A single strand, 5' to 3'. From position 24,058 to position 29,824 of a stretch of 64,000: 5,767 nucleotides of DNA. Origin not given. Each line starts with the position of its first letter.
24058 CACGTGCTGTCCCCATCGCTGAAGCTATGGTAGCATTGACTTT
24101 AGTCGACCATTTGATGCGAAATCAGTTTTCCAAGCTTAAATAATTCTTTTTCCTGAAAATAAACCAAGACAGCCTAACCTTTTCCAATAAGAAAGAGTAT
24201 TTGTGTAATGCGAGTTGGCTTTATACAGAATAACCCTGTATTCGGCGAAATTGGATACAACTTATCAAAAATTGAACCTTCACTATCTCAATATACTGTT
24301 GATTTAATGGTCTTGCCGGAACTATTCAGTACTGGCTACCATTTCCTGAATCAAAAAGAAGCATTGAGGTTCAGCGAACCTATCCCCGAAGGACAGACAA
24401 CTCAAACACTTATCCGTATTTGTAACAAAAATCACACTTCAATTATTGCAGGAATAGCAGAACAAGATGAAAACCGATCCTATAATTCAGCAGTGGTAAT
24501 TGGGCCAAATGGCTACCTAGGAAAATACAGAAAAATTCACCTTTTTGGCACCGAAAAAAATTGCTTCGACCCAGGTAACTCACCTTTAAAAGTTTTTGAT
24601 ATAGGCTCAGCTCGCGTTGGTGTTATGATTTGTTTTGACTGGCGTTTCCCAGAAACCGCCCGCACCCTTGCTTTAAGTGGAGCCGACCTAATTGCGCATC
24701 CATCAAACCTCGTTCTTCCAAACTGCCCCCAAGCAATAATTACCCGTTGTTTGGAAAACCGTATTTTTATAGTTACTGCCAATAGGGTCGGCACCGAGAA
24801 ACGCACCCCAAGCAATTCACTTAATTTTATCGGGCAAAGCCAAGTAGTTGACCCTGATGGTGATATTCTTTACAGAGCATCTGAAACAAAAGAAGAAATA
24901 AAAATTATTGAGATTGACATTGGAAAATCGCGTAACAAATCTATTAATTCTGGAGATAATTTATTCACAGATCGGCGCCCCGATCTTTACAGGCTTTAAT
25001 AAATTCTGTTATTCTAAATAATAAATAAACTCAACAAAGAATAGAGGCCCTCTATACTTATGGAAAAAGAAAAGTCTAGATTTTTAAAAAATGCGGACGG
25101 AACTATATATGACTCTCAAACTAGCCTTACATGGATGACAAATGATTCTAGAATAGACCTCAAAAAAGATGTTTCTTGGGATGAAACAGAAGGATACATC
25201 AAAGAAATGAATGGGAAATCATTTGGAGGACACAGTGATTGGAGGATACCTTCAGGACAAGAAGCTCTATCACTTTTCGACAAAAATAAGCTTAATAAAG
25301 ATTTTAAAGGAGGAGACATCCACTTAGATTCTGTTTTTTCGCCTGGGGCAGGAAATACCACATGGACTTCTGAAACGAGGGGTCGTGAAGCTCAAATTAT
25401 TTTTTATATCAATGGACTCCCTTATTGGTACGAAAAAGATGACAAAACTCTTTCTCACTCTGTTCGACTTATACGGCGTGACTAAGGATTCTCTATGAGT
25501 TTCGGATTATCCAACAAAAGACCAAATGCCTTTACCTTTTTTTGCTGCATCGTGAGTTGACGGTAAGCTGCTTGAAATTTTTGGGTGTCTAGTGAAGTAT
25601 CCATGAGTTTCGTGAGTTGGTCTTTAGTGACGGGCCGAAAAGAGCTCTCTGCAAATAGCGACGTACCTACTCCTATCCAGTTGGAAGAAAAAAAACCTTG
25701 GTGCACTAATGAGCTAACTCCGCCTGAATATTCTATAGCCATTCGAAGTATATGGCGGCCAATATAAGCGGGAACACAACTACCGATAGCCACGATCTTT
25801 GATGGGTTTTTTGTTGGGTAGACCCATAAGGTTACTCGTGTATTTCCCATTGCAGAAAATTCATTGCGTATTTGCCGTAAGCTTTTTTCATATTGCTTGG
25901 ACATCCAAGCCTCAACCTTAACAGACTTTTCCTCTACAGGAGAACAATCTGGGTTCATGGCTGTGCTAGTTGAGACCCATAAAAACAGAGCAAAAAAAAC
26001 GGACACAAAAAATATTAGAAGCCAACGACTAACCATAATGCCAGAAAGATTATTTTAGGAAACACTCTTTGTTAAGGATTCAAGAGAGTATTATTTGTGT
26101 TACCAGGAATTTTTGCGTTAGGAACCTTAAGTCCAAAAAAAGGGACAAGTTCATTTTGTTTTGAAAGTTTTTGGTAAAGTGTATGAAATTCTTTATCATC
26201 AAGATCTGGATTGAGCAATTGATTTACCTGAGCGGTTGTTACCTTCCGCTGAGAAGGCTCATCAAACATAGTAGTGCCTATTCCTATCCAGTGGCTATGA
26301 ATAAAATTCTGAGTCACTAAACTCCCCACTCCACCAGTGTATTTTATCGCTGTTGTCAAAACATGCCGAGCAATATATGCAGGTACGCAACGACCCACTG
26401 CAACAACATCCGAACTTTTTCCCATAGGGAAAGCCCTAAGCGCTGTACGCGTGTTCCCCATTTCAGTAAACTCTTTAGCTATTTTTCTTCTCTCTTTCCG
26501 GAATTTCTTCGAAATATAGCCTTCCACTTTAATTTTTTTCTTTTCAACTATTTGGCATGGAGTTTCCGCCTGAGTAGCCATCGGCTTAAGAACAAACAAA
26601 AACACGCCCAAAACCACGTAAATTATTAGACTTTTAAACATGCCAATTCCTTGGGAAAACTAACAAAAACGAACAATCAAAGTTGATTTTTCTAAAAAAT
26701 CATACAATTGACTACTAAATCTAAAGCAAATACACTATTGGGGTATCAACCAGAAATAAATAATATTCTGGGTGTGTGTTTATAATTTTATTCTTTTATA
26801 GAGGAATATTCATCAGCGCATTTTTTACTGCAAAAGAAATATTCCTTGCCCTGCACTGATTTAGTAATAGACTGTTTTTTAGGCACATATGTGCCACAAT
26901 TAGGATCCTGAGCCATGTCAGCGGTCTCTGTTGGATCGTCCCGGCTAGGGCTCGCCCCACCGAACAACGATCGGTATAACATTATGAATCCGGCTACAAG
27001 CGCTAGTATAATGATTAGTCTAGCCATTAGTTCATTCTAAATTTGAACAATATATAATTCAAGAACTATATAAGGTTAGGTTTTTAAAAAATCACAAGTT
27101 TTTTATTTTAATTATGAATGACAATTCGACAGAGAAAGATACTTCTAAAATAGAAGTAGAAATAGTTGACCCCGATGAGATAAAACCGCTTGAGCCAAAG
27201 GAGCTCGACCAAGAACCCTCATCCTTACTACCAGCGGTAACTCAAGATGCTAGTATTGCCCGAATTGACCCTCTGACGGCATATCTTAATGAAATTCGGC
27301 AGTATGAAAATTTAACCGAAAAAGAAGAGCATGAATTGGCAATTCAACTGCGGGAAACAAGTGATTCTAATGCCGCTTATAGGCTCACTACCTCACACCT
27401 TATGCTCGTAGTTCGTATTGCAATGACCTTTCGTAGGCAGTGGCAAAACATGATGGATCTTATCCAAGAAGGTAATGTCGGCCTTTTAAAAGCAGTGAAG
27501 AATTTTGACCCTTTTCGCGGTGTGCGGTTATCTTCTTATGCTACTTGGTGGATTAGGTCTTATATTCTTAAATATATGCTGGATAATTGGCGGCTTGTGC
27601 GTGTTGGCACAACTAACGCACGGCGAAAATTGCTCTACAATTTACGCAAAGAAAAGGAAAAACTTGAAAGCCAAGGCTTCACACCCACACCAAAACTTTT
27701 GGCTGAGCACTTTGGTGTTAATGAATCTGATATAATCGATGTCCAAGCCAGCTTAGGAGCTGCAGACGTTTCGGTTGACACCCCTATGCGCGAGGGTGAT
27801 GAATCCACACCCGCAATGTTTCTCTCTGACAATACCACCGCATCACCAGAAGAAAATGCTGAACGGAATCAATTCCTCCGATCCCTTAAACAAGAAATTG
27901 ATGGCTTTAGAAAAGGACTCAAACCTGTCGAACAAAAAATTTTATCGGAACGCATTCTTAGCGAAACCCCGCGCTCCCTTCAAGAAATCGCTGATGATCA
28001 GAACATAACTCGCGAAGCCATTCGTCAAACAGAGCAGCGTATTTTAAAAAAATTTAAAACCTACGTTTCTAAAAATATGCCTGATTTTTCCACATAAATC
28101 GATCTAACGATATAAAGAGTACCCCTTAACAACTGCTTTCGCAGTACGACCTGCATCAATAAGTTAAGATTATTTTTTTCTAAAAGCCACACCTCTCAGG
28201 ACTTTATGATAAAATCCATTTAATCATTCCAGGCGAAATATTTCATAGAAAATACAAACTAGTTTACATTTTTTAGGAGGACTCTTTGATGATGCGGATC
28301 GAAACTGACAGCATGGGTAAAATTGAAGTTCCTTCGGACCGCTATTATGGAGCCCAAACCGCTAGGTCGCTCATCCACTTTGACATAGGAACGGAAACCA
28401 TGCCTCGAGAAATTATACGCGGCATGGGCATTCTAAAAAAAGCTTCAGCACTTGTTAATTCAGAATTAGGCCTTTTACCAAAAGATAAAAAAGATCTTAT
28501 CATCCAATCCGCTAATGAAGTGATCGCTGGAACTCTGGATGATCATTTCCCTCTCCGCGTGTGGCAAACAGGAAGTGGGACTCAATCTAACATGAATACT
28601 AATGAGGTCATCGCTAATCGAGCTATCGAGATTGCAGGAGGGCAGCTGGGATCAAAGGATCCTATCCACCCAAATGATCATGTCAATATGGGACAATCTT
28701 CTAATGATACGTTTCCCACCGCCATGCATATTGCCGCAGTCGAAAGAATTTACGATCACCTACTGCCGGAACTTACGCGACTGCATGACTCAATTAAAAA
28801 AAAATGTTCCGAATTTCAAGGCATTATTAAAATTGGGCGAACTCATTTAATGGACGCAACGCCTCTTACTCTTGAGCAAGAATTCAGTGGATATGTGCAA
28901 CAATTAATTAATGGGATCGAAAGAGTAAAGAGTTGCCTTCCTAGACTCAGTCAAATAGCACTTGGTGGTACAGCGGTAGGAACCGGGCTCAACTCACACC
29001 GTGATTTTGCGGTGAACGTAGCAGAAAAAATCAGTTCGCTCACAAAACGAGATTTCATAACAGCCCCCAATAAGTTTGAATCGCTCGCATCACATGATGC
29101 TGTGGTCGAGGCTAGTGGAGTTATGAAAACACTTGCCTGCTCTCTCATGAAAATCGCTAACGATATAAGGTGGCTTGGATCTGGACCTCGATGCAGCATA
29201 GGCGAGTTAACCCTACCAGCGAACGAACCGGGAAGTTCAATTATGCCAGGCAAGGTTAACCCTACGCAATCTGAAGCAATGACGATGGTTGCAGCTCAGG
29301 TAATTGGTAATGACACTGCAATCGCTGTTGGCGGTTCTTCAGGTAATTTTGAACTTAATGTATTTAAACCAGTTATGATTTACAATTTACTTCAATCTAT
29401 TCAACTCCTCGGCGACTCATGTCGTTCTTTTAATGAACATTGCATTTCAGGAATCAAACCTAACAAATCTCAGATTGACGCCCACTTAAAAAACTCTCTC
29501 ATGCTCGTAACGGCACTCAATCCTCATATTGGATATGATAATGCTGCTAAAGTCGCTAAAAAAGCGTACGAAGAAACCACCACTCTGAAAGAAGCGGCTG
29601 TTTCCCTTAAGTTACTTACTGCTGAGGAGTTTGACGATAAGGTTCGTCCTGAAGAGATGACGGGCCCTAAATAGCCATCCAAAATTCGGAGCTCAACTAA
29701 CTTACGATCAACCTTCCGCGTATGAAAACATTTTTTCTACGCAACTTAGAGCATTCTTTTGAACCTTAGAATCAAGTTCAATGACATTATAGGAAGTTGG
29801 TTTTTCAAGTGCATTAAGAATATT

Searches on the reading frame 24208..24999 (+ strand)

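Call 33: search_protein_families(library=pfam, proteins=[window:24208-24999:+], max_evalue=0.00001)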
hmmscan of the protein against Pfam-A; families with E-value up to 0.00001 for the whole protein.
window:24208-24999:+ (263 aa): 1 family
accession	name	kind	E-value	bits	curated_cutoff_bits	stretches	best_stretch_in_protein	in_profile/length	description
PF00795.27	CN_hydrolase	-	2.5e-48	165.1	23.2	1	2-240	1-250/256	Carbon-nitrogen hydrolase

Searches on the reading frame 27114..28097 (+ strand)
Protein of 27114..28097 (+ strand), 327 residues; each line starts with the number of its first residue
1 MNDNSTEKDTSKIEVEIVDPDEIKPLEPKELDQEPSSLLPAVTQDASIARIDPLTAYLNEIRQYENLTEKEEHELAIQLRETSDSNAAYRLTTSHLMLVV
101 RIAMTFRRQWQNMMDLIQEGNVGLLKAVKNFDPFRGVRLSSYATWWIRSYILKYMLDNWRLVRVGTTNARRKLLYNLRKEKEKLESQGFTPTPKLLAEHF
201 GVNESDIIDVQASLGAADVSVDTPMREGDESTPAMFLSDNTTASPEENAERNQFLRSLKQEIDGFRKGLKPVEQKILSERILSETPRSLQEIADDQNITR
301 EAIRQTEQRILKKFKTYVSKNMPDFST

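Call 33: search_protein_families(library=pfam, proteins=[window:27114-28097:+], max_evalue=0.00001)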
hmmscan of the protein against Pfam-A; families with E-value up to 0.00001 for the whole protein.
window:27114-28097:+ (327 aa): 3 families
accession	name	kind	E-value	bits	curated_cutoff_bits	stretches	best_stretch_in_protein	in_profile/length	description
PF04542.20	Sigma70_r2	-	3.3e-18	65.7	24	1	93-160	3-70/71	Sigma-70 region 2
PF04545.22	Sigma70_r4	-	1.9e-07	30.9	24.1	1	268-314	4-48/50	Sigma-70, region 4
PF00140.25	Sigma70_r1_2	-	1.7e-06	28.3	22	1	52-81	1-30/34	Sigma-70 factor, region 1.2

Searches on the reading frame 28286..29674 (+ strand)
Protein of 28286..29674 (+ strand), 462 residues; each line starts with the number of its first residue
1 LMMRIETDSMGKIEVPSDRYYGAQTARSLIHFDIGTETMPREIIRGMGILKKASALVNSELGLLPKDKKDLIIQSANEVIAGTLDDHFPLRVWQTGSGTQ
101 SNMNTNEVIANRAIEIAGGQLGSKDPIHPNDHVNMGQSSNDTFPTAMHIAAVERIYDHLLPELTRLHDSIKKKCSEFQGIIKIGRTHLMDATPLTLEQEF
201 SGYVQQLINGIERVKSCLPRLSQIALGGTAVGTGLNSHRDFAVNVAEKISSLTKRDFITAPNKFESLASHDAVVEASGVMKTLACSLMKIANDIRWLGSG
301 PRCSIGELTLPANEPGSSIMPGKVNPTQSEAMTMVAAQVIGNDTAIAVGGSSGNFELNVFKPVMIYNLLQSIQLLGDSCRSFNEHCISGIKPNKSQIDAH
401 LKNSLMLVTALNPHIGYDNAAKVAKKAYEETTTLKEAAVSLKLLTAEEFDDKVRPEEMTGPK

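Call 34: search_protein_families(library=pfam, proteins=[window:28286-29674:+], max_evalue=0.00001)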
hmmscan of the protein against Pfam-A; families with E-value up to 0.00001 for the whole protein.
window:28286-29674:+ (462 aa): 2 families
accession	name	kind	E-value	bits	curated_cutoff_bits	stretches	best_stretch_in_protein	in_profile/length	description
PF00206.25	Lyase_1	-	1.1e-109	367.1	27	1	11-341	1-312/312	Lyase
PF10415.14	FumaraseC_C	-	1.1e-24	87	32.5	1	407-460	1-54/54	Fumarase C C-terminus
